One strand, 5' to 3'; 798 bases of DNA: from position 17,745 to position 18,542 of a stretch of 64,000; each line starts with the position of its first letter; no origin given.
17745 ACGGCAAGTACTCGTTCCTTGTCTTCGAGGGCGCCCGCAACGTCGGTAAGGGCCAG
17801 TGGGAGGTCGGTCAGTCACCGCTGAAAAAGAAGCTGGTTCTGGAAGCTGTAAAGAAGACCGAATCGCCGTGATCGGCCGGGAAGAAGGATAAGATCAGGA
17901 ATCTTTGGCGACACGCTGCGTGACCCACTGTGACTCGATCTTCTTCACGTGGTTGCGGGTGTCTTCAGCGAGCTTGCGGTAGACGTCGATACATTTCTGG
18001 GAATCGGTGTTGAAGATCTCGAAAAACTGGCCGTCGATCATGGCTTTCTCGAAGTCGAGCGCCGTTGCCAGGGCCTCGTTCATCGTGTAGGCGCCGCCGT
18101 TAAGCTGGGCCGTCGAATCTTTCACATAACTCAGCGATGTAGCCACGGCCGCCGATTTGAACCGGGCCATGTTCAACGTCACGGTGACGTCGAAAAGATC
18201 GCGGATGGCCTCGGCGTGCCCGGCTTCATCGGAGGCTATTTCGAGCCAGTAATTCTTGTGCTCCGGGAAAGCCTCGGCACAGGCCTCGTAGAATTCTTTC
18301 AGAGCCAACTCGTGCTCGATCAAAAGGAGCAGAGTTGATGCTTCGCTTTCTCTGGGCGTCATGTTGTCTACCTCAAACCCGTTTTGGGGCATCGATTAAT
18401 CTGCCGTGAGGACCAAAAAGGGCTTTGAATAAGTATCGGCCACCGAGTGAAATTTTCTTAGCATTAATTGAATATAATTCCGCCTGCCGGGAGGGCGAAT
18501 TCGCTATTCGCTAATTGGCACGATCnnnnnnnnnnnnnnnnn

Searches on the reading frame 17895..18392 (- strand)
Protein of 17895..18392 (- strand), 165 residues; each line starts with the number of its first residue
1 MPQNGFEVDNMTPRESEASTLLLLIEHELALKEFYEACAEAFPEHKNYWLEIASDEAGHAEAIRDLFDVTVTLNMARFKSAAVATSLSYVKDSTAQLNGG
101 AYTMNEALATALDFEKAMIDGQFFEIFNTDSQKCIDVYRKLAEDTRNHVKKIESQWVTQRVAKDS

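Call 33: search_protein_families(library=pfam, proteins=[window:17895-18392:-], max_evalue=0.001)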
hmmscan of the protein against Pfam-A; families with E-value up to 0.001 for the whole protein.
window:17895-18392:- (165 aa): 1 family
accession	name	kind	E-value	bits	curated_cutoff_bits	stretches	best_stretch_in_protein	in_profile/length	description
PF09968.15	DUF2202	-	0.00029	21.1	22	1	18-151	2-133/162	Uncharacterized protein domain (DUF2202)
